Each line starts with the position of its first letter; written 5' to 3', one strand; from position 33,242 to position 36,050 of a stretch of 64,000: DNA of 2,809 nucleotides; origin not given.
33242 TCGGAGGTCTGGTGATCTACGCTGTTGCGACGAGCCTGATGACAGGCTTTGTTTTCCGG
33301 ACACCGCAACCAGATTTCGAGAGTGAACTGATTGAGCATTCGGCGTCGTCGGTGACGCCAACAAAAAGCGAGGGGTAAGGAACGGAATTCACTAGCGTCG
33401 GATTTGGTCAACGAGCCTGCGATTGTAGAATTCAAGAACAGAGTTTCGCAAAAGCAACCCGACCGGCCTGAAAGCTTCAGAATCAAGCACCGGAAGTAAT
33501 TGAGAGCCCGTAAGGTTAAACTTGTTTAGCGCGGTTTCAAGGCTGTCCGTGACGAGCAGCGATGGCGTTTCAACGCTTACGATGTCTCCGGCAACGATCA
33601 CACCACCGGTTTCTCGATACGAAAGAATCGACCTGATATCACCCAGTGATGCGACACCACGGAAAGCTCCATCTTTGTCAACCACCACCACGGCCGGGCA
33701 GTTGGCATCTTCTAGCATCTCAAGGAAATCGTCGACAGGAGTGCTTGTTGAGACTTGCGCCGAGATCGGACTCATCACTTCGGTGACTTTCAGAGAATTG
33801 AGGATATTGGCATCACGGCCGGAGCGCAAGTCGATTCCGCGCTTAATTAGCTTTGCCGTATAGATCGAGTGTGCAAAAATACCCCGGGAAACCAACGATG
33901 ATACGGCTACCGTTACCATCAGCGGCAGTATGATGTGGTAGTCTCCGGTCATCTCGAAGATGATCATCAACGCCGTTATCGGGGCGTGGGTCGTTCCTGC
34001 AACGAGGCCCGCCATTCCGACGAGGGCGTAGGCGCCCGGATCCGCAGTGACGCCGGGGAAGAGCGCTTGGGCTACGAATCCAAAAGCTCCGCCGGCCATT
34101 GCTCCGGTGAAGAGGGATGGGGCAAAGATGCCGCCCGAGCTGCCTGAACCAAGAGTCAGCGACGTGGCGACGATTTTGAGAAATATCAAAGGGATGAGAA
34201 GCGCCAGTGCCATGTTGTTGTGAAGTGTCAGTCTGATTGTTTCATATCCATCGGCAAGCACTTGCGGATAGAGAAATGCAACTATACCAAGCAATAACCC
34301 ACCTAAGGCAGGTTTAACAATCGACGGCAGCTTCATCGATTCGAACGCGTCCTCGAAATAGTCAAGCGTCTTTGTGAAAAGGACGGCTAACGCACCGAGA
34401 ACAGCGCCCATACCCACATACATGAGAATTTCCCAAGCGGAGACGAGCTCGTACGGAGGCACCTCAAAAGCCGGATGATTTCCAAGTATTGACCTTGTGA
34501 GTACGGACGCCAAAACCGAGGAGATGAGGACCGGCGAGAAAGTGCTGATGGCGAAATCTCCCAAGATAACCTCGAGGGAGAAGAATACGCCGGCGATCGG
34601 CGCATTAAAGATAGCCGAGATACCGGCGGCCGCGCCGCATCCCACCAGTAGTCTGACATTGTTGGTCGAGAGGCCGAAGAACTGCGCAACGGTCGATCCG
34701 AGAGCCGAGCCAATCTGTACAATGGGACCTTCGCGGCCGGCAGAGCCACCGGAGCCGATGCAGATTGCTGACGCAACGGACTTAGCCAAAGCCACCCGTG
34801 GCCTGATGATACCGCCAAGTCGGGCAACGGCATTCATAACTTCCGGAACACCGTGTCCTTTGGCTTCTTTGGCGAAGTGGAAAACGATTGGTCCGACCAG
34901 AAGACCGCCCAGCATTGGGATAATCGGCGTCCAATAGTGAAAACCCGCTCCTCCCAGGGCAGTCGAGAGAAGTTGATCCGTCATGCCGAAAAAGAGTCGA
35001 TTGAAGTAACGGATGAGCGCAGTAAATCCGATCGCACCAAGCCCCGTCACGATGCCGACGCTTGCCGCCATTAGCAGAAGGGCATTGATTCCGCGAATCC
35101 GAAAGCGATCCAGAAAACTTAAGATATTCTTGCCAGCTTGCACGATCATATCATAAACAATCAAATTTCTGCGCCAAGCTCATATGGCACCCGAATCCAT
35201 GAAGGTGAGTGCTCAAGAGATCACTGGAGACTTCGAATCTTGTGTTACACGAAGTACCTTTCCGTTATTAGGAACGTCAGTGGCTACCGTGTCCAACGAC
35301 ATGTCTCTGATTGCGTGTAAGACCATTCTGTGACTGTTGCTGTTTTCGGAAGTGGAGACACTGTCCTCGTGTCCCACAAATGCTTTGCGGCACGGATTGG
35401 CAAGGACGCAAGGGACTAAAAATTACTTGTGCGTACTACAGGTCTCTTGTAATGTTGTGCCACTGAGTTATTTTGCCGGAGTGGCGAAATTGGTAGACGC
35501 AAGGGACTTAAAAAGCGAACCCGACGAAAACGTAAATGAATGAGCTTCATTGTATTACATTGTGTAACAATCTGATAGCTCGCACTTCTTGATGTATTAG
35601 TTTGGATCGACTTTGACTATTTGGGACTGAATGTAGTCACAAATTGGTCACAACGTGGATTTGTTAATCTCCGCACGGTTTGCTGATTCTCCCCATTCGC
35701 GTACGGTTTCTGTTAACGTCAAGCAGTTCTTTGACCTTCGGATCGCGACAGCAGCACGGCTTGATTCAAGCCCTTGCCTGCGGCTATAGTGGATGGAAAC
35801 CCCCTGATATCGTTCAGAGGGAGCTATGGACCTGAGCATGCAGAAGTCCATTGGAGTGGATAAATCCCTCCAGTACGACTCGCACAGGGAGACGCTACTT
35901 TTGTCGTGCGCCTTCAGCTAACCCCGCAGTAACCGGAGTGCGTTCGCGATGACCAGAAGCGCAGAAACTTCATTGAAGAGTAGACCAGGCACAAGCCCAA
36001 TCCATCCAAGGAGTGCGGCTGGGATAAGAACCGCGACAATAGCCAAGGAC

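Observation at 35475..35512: Repeat head is a precise tRNA-Leu(UAA) 5' half ending at the 3' edge of the anticodon loop; no 3' half anywhere nearby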

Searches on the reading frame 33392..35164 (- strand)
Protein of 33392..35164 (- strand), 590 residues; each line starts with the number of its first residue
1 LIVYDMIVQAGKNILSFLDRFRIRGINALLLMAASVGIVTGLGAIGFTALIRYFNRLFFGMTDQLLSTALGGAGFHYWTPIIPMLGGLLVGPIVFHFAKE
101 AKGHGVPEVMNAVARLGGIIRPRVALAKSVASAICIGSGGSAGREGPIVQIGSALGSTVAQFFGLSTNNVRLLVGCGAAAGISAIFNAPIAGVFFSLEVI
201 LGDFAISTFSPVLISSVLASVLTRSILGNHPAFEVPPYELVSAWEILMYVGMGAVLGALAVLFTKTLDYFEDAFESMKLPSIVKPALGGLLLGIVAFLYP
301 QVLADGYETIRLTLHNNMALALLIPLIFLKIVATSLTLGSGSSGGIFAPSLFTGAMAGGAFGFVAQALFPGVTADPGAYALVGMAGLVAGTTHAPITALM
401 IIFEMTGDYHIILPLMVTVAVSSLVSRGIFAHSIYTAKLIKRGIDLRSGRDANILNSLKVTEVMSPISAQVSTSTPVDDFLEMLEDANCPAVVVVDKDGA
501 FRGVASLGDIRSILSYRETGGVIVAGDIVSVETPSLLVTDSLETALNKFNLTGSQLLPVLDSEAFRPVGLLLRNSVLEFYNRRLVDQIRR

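Call 11: search_protein_families(library=pfam, proteins=[window:33392-35164:-])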
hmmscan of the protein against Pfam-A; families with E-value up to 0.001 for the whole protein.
window:33392-35164:- (590 aa): 2 families
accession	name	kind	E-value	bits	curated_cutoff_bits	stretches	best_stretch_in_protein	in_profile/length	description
PF00654.25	Voltage_CLC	-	1.3e-108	363.7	24.8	1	86-427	1-346/346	Voltage gated chloride channel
PF00571.33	CBS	-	3.8e-10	40.4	24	1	460-514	1-55/57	CBS domain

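Call 73: find_homologous_proteins(query=window:33392-35164:-, max_evalue=1e-100)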
Query window:33392-35164:- (590 aa): 7918 proteins with E <= 1e-100 among 8000 candidates; the best 120 are listed.
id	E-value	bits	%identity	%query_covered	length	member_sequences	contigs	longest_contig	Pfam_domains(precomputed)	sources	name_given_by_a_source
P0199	0.0e+0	1241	100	99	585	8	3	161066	PF00654.26,PF00571.34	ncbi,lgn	-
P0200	1.9e-291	986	79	99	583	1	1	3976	PF00654.26,PF00571.34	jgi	jgi:chloride channel protein, CIC family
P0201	5.5e-291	984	80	98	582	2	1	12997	PF00654.26,PF00571.34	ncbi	ncbi:MAG: chloride channel protein [Candidatus Zixiibacteriota bacterium]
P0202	1.1e-288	977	78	99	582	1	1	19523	PF00654.26,PF00571.34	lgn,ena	-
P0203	1.6e-286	969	78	99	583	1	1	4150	PF00654.26,PF00571.34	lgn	-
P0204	3.0e-284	962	77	99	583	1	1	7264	PF00654.26,PF00571.34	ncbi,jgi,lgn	-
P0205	9.0e-283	957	77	99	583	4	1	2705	PF00654.26,PF00571.34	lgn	-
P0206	1.2e-281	953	77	98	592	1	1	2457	PF00654.26,PF00571.34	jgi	-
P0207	3.0e-240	817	66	96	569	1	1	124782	PF00654.26,PF00571.34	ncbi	ncbi:MAG: chloride channel protein [Candidatus Zixiibacteriota bacterium]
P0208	3.3e-227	774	63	98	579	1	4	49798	PF00654.26,PF00571.34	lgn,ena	-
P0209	4.8e-227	773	63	97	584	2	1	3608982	PF00654.26,PF00571.34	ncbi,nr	ncbi:MAG: chloride channel protein [Candidatus Zixiibacteriota bacterium]|nr:MAG: chloride channel p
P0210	6.0e-227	773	63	97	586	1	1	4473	PF00654.26,PF00571.34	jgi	-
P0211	6.3e-227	773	63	96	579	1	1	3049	PF00654.26,PF00571.34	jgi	jgi:CIC family chloride channel protein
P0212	6.4e-227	773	62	98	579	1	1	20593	PF00654.26,PF00571.34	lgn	-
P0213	2.3e-226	771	62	98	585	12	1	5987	PF00654.26,PF00571.34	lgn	-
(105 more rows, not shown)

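Call 74: find_encoding_contigs(protein=P0202, flank=10000, max_places=3)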
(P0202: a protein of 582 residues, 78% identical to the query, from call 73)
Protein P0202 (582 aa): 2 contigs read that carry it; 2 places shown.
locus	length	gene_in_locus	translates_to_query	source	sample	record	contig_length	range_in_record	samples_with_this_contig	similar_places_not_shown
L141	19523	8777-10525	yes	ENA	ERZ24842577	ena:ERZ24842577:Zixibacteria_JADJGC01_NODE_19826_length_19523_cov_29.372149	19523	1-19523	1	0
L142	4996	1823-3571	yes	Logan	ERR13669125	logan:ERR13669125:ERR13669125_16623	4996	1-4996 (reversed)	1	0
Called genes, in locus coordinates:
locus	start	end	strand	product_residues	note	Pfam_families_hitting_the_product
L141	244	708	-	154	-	-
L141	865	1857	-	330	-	-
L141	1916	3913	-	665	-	PF04851:ResIII, PF17757:UvrB_inter, PF27431:UvrB_3rd, PF00271:Helicase_C, PF12344:UvrB, PF02151:UVR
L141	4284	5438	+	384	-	PF18845:baeRF_family3, PF18848:baeRF_family6, PF18849:baeRF_family7, PF18851:baeRF_family8, PF18855:baeRF_family11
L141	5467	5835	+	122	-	PF02482:Ribosomal_S30AE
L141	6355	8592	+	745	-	PF17900:Peptidase_M1_N, PF01433:Peptidase_M1, PF05345:He_PIG, PF00404:Dockerin_1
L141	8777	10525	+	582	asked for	PF00654:Voltage_CLC, PF00571:CBS (faint)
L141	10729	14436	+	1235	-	PF13432:TPR_16 (faint), PF00515:TPR_1 (faint), PF07719:TPR_2 (faint), PF13414:TPR_11 (faint), PF01564:Spermine_synth, PF23914:TPR_CcmH_CycH (faint), PF13181:TPR_8 (faint), PF14559:TPR_19, +5 more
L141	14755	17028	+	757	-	-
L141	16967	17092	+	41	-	-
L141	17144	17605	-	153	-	-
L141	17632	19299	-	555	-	PF13884:Peptidase_S74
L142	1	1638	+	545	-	?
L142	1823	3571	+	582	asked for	PF00654:Voltage_CLC, PF00571:CBS (faint)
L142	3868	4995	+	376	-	?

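Call 75: find_encoding_contigs(protein=P0201, flank=10000, max_places=3)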
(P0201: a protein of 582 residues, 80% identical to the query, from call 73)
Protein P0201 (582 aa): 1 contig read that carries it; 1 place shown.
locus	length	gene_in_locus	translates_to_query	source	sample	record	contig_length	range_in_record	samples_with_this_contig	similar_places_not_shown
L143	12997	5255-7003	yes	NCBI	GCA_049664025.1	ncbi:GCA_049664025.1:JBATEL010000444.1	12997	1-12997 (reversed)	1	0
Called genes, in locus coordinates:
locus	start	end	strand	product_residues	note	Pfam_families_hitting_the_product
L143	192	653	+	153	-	PF22381:Staph_reg_Sar_Rot (weak), PF01047:MarR, PF12802:MarR_2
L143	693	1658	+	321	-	PF25919:BSH_CusB (faint), PF00364:Biotin_lipoyl (faint), PF25917:BSH_RND, PF25973:BSH_CzcB, PF25885:HH_EMRA (weak), PF25954:Beta-barrel_RND_2 (weak), PF25963:Beta-barrel_AAEA (weak)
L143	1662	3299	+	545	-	PF05977:MFS_3 (weak), PF07690:MFS_1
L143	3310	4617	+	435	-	PF02321:OEP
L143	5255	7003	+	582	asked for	PF00654:Voltage_CLC, PF00571:CBS (faint)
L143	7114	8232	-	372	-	PF21088:MS_channel_1st, PF00924:MS_channel_2nd, PF21082:MS_channel_3rd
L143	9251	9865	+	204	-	PF00154:RecA_N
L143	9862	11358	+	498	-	PF00817:IMS, PF11799:IMS_C (weak)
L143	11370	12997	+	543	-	PF02811:PHP, PF07733:DNA_pol3_alpha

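Call 84: search_protein_families(library=pfam, proteins=[L143:3310-4617:+], max_evalue=0.001)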
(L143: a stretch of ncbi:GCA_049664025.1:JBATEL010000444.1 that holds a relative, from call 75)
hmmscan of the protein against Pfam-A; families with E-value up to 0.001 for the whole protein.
L143:3310-4617:+ (435 aa): 1 family
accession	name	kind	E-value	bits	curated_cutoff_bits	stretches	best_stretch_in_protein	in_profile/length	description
PF02321.23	OEP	-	8e-41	140.3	22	2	248-431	3-187/187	Outer membrane efflux protein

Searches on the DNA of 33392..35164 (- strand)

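Call 82: search_rna_families(sources=[L025, L023, L122, L143], threshold=gathering)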
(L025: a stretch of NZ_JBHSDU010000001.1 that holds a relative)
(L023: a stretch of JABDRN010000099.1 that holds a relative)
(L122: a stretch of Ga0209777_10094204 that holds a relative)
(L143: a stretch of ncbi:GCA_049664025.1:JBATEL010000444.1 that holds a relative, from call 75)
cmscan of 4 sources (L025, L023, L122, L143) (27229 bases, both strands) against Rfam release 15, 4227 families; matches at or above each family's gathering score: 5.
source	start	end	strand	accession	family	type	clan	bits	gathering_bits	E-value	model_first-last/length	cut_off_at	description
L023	2761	2833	+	RF00005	tRNA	Gene; tRNA;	CL00001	69.2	29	2.2e-13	1-71/71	no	tRNA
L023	3266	3469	+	RF00028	Intron_gpI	Intron;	-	63.2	50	4.7e-14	1-253/253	no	Group I catalytic intron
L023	2979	3049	+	RF00005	tRNA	Gene; tRNA;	CL00001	56.2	29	8.2e-10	1-71/71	no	tRNA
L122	1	85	-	RF00005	tRNA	Gene; tRNA;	CL00001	52.9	29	6.7e-09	1-70/71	3'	tRNA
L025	4502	4567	+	RF02996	int-alpA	Gene; sRNA;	-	46.9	35.8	6.1e-07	1-71/71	no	int-alpA RNA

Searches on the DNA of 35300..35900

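Call 81: search_rna_families(source=window, start=35300, end=35900, threshold=evalue, max_evalue=10, show_alignments=2)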
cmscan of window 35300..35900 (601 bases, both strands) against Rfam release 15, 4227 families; matches with E-value up to 10: 0.
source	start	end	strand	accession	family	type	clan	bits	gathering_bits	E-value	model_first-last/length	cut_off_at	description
